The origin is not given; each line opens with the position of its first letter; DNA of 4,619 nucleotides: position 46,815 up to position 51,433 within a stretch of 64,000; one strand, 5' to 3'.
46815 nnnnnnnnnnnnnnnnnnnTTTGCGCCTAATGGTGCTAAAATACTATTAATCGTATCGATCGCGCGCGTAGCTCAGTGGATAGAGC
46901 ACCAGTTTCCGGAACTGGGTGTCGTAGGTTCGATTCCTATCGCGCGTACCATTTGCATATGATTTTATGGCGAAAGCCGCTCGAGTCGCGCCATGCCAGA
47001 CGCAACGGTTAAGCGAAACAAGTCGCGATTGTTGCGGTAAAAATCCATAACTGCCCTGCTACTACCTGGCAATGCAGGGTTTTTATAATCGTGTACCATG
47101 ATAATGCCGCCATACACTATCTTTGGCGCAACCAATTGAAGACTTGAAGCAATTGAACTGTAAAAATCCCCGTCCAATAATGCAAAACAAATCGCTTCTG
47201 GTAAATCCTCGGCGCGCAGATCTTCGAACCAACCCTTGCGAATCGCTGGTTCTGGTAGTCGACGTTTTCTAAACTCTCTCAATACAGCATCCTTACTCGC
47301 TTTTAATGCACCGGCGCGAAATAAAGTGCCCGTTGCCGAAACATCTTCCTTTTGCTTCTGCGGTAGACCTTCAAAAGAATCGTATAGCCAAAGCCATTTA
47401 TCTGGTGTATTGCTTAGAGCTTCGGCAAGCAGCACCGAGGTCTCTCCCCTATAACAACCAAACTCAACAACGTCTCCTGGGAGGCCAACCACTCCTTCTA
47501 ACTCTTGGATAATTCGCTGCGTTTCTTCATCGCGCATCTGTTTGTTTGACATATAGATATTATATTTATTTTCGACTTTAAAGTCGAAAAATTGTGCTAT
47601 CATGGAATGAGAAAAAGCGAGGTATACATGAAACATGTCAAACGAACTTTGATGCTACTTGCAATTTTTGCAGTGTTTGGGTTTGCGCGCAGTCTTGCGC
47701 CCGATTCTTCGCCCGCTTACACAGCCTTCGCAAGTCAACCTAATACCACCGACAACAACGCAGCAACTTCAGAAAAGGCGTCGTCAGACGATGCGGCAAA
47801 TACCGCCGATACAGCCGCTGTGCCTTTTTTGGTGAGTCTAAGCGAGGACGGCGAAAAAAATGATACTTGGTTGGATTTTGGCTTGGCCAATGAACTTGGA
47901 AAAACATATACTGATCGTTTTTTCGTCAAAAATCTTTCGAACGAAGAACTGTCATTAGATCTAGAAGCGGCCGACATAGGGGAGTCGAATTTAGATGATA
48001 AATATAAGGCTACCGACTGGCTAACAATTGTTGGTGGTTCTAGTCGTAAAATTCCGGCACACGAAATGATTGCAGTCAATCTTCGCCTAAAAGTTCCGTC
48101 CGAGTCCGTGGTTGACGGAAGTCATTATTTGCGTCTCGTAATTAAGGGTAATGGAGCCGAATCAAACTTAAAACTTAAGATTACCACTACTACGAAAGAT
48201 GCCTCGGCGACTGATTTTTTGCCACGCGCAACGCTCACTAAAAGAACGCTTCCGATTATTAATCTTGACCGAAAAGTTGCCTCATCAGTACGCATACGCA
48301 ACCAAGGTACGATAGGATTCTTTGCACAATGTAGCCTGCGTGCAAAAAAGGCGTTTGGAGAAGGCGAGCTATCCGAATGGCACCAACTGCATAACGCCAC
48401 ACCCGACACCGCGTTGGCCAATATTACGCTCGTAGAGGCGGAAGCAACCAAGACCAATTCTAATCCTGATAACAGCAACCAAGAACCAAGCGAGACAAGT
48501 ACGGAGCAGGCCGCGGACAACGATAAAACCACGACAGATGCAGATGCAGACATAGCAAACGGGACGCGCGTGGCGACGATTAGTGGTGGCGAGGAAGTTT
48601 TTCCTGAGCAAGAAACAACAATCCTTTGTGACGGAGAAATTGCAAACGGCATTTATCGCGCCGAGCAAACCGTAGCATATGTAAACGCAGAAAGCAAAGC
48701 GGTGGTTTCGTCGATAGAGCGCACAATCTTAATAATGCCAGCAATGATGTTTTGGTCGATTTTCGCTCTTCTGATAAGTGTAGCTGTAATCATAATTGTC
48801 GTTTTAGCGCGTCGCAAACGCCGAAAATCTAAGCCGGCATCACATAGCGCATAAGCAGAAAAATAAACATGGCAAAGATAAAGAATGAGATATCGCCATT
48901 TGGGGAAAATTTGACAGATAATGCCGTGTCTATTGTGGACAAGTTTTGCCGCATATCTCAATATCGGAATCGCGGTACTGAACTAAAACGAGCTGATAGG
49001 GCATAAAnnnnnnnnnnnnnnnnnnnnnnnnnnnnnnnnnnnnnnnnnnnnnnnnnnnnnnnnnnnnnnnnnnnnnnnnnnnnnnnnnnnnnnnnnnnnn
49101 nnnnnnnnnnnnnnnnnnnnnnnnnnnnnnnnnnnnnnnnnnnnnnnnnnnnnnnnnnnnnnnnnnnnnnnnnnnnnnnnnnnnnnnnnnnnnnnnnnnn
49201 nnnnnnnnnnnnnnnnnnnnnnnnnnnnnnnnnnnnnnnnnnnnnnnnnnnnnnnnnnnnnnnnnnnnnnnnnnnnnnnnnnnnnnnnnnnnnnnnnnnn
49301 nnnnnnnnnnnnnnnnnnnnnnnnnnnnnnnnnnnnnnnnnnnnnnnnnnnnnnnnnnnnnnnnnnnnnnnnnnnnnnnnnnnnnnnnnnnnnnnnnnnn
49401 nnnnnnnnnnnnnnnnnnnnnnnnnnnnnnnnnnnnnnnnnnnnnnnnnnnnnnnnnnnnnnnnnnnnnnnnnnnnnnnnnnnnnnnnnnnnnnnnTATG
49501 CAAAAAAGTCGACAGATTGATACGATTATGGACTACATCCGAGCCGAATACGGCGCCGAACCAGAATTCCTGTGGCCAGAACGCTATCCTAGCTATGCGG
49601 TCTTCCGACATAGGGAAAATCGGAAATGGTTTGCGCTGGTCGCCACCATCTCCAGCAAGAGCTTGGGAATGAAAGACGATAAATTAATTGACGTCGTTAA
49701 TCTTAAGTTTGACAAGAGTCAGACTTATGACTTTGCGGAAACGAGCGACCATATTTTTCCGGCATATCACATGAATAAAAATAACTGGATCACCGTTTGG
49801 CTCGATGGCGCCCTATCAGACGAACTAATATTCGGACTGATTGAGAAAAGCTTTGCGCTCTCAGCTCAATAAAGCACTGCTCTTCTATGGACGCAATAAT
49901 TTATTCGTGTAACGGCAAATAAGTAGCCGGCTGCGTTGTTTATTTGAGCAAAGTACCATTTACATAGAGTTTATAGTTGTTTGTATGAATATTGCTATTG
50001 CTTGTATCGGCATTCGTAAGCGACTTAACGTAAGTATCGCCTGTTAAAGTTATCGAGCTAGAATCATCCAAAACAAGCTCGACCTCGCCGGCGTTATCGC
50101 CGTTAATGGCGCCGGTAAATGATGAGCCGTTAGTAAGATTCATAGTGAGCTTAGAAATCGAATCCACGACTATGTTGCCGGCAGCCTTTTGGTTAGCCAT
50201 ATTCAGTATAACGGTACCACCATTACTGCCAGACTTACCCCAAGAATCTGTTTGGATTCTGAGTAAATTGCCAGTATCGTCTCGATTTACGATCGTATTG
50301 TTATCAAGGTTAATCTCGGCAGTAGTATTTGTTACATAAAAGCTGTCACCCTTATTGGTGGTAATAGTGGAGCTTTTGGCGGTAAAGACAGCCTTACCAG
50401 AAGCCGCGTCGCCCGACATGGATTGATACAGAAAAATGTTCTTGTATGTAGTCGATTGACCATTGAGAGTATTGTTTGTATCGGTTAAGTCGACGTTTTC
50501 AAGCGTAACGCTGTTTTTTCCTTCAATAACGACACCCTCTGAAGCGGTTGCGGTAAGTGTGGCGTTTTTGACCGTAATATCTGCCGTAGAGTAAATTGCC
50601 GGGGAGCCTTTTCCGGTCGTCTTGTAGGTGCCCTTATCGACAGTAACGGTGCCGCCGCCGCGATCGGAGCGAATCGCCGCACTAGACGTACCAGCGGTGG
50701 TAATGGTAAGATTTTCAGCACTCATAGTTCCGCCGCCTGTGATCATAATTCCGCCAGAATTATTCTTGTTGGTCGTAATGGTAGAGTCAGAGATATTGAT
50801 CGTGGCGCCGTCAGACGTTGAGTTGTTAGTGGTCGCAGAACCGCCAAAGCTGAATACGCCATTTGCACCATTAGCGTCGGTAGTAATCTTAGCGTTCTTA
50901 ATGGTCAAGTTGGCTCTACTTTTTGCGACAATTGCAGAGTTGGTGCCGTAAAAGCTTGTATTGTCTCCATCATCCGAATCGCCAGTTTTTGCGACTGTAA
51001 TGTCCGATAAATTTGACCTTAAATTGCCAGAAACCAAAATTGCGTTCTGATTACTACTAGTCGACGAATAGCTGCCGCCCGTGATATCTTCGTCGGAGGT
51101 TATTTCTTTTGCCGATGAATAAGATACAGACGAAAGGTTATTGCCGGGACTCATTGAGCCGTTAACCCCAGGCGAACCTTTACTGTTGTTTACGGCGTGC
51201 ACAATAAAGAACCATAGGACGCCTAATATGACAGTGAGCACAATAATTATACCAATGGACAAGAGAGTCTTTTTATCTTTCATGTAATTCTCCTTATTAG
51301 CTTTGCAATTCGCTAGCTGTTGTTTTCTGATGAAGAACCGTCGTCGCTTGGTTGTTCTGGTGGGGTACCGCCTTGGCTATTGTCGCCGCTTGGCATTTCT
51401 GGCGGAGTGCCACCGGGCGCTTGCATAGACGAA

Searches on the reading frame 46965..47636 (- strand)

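Call 30: search_protein_families(library=pfam, proteins=[window:46965-47636:-], max_evalue=0.001)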
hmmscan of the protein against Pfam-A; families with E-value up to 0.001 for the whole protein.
window:46965-47636:- (223 aa): 2 families
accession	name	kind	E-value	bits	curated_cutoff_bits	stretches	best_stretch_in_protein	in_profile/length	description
PF05711.17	TylF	-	3.9e-25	89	23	1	50-205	89-247/264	Macrocin-O-methyltransferase (TylF)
PF13578.12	Methyltransf_24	-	2.6e-08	35.1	26.3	1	57-184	1-105/105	Methyltransferase domain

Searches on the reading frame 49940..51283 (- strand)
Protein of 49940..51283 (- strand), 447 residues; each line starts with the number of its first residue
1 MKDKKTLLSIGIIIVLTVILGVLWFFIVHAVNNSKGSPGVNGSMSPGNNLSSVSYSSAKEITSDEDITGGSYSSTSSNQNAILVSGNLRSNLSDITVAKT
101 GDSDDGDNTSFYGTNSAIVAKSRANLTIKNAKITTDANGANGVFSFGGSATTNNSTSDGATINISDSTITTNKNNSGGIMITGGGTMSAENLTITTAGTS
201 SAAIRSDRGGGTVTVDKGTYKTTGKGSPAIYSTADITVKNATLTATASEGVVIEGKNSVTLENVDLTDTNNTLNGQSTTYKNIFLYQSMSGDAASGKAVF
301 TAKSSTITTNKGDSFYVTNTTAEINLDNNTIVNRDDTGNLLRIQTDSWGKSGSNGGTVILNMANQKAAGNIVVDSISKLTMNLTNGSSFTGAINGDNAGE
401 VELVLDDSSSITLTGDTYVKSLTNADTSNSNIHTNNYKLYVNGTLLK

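Call 31: search_protein_families(library=pfam, proteins=[window:49940-51283:-], max_evalue=0.001)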
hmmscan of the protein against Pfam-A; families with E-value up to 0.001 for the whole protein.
window:49940-51283:- (447 aa): 1 family
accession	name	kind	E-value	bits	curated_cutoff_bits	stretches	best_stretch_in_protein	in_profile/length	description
PF13229.12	Beta_helix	-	6.8e-07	29.5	25.9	2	103-263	9-155/158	Right handed beta helix region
